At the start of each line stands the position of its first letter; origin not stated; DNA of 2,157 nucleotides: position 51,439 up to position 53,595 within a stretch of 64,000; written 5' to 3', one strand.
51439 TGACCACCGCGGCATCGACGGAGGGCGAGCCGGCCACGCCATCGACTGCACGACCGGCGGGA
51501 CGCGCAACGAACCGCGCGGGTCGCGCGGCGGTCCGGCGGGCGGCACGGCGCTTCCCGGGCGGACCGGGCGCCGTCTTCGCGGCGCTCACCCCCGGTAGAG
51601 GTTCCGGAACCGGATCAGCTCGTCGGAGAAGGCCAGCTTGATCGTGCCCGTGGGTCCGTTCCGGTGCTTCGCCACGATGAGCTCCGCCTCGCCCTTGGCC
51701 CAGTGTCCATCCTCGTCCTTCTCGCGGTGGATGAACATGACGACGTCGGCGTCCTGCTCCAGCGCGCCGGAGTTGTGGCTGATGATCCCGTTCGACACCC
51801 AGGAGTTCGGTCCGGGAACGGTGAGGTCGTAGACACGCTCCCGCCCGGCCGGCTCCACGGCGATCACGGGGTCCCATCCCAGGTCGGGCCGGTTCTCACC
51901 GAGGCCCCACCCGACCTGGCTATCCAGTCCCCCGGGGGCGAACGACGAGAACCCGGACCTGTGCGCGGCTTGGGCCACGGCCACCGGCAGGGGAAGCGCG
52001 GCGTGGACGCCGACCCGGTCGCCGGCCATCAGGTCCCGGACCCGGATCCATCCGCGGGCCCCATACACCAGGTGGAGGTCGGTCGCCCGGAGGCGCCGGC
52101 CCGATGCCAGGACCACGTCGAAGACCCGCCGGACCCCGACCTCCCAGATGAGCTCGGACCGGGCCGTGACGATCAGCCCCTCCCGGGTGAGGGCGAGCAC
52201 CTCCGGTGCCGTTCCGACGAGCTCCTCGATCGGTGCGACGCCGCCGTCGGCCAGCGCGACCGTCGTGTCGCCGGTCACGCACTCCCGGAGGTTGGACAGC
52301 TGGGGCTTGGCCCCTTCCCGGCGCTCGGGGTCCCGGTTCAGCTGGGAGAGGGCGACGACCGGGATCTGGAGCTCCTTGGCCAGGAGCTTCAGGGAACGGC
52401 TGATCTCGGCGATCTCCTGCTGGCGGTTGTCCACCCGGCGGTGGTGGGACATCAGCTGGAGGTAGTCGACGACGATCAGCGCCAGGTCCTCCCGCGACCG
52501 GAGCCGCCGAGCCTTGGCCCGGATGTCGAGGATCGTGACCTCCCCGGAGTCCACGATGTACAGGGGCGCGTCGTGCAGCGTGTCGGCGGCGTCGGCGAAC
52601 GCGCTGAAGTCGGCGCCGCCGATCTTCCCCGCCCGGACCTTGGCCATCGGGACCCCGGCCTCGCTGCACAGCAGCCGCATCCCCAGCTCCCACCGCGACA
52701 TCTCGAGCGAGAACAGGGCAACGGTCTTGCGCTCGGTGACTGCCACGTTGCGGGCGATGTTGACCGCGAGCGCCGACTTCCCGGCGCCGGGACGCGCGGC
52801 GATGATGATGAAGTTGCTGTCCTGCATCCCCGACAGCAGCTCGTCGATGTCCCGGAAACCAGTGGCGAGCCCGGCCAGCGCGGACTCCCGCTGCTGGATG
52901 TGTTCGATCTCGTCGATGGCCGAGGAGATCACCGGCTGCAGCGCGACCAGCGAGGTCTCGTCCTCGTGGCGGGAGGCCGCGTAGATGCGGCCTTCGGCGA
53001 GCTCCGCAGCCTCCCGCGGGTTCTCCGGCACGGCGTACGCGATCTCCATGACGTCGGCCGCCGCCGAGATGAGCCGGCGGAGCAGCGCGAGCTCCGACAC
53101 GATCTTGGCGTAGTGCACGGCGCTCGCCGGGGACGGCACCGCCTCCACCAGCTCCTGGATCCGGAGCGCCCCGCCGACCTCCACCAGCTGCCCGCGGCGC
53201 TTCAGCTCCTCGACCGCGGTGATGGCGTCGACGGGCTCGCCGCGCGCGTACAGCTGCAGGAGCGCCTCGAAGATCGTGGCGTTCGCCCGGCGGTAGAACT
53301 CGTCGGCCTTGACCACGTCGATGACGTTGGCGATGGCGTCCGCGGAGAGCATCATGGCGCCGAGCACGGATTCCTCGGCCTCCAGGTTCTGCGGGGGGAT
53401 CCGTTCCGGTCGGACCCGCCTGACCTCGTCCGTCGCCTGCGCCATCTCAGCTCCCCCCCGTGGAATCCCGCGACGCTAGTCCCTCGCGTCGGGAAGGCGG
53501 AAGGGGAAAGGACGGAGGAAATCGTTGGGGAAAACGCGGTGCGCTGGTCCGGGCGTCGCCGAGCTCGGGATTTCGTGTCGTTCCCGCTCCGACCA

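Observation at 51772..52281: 170-aa mini-intein in the replicative helicase DnaB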

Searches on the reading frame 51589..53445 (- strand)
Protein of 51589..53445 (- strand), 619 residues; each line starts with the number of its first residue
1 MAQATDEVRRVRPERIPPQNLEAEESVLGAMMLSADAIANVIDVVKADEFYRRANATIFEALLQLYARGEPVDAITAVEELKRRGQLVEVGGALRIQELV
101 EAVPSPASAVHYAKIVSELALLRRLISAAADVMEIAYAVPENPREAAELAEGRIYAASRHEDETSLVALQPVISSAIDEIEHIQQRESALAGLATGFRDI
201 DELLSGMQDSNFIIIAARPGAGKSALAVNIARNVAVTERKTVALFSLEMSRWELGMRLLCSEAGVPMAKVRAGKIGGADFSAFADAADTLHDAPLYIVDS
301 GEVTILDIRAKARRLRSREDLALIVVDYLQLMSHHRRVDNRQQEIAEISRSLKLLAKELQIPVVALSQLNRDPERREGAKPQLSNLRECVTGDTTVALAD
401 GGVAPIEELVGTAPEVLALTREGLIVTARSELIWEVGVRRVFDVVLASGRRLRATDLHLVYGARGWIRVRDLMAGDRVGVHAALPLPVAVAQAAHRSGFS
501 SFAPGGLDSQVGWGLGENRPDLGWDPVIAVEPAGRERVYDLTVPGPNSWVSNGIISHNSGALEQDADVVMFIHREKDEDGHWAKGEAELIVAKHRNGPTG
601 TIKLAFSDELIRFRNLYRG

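Call 4: search_protein_families(library=pfam, proteins=[window:51589-53445:-], max_evalue=0.1)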
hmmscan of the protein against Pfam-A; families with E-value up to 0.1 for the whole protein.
window:51589-53445:- (619 aa): 11 families
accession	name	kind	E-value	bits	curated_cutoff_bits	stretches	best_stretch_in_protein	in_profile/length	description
PF03796.21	DnaB_C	-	1.7e-93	313.1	27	2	192-389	1-198/255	DnaB-like helicase C terminal domain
PF00772.26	DnaB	-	4.8e-31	107.3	23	1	17-118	2-103/103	DnaB-like helicase N terminal domain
PF13481.12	AAA_25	-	2.1e-13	50.8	27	1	193-371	15-192/195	AAA domain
PF14890.11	Intein_splicing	-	1.4e-11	44.9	35.8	1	396-558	1-155/155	Intein splicing domain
PF20720.3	nSTAND3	-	0.006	16.7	27.2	1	202-242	9-49/155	Novel STAND NTPase 3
PF24883.2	NPHP3_N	-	0.015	15.9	24.8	1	202-245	14-56/164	Nephrocystin 3, N-terminal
PF13401.12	AAA_22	-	0.02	15.6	27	1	209-333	4-97/130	AAA domain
PF20307.4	divDNAB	-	0.034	13.3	26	0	179-236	43-103/356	Divergent DnaB-like ATPase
PF01079.26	Hint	-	0.04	13.9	29.7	0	385-464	9-90/213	Hint module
PF06068.19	TIP49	-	0.056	13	23.8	1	212-256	52-100/347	TIP49 P-loop domain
PF06745.19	ATPase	-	0.059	13.2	26.6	0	194-250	2-59/231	KaiC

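Call 5: search_protein_families(library=ncbifam, proteins=[window:51589-53445:-], max_evalue=0.1)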
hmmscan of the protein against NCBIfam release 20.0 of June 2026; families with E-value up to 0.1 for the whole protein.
window:51589-53445:- (619 aa): 30 families (the best 25 are shown)
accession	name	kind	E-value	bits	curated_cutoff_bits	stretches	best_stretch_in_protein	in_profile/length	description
NF005852.0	PRK07773.1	equivalog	6.7e-187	623.5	780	2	13-487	20-499/886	replicative DNA helicase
TIGR00665.1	DnaB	equivalog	2.1e-142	475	385.25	1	17-617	2-434/435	replicative DNA helicase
NF004384.0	PRK05748.1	equivalog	7.8e-134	446.6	525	2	12-389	5-384/452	replicative DNA helicase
NF004109.0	PRK05595.1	equivalog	4.4e-119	398.1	737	2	17-389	8-380/444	replicative DNA helicase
TIGR03600.1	phage_DnaB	exception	1.8e-115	386.3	498.65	2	20-388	1-372/421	phage replicative helicase, DnaB family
NF006606.0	PRK09165.1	equivalog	2e-110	369.7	540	2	13-389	17-412/497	replicative DNA helicase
NF040583.1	dnaB_SPI-7_type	exception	4.8e-104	348.8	655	2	19-389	3-376/434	SPI-7-type island replicative DNA helicase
NF006443.0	PRK08760.1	equivalog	2.2e-103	346.2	741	2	7-389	23-408/476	replicative DNA helicase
NF005424.0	PRK07004.1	equivalog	1e-98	330.9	834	2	13-390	11-394/460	replicative DNA helicase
NF006306.0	PRK08506.1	equivalog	6.8e-97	325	596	3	19-389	5-371/472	replicative DNA helicase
NF005945.0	PRK08006.1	equivalog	6.4e-96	322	898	2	5-390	15-406/471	replicative DNA helicase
NF005369.0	PRK06904.1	equivalog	1.5e-95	320.8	809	2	10-389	18-405/474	replicative DNA helicase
NF006458.0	PRK08840.1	equivalog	9.1e-94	314.7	884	2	14-390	17-399/464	replicative DNA helicase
NF004967.0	PRK06321.1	equivalog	8.5e-89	298.6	751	2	15-389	14-408/472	replicative DNA helicase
NF005240.0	PRK06749.1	subfamily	8.8e-66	222.4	686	2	19-389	4-369/428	replicative DNA helicase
TIGR01445.1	intein_Nterm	domain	3.2e-08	34.4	24.5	1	389-461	1-82/83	intein N-terminal splicing region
TIGR01443.1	intein_Cterm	domain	6.7e-08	32.5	15.6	1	538-559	2-24/24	intein C-terminal splicing region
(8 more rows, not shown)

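Call 8: search_solved_structures(query=window:51589-53445:-, max_evalue=1e-20, show_alignments=2)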
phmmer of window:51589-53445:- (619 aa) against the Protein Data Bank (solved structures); distinct sequences matched with E-value up to 1e-20: 15.
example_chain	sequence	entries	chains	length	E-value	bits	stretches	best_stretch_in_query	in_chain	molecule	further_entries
2r6a_A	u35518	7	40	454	1.3e-101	344.3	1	13-388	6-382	Replicative helicase | Replicative DNA helicase DnaB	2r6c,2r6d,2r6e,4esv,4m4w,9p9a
2vye_A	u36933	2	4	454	7.3e-101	341.9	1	13-388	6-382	REPLICATIVE DNA HELICASE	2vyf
2q6t_A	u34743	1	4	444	9.5e-101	341.5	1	16-388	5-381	DnaB replication fork helicase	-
7t22_A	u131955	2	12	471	1.1e-86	295.1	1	10-388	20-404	Replicative DNA helicase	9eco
6bbm_A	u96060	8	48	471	2.4e-86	294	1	10-388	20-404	Replicative DNA helicase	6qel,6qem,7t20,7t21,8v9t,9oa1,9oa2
9dls_A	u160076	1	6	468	9.2e-85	288.7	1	13-388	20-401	Replicative DNA helicase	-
6t66_A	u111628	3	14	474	9.8e-85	288.6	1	13-388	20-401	Replicative DNA helicase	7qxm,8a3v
4nmn_A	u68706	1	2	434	1.6e-67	231.8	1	21-389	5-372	Replicative DNA helicase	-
6kza_A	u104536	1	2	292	2.7e-57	198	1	172-388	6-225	Replicative DNA helicase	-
4zc0_A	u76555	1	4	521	1.4e-50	175.8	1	23-388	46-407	Replicative DNA helicase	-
3bgw_A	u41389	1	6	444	2.1e-48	168.7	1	19-388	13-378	DNAB-Like Replicative Helicase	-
4a1f_A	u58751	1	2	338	2.4e-44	155.3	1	170-388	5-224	REPLICATIVE DNA HELICASE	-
3bh0_A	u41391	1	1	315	4.6e-42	147.8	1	177-388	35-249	DNAB-LIKE REPLICATIVE HELICASE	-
2r5u_A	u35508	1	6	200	2.5e-37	132.1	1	15-183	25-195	Replicative DNA helicase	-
1jwe_A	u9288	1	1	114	4.3e-21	78.5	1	15-127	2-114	PROTEIN (DNAB HELICASE)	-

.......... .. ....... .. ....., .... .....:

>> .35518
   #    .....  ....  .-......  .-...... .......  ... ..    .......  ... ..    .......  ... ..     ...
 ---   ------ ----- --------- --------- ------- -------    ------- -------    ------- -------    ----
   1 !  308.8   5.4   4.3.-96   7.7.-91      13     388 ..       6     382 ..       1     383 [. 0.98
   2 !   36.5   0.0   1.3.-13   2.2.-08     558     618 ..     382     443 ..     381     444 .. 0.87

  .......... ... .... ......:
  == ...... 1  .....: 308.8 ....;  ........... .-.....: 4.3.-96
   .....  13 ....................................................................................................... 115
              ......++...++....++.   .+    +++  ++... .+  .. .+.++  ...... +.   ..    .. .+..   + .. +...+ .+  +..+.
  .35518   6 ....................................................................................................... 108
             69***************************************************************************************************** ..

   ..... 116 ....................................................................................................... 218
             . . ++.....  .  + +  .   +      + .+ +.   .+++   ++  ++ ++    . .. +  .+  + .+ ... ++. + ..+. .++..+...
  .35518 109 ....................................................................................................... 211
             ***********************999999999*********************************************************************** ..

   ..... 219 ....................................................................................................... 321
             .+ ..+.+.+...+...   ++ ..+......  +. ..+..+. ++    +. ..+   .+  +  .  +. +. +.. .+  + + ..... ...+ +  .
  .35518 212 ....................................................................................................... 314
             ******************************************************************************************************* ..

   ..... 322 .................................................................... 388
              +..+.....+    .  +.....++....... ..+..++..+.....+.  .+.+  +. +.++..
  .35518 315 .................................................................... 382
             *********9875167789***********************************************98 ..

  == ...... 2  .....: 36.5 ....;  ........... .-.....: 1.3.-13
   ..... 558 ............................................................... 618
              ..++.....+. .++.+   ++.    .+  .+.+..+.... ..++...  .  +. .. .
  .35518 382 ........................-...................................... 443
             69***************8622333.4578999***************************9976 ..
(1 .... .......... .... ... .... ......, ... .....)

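Call 10: find_encoding_contigs(protein=window:51589-53445:-, flank=3000, max_places=4)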
Protein window:51589-53445:- (619 aa): no gene with exactly this product is on record in the collection.
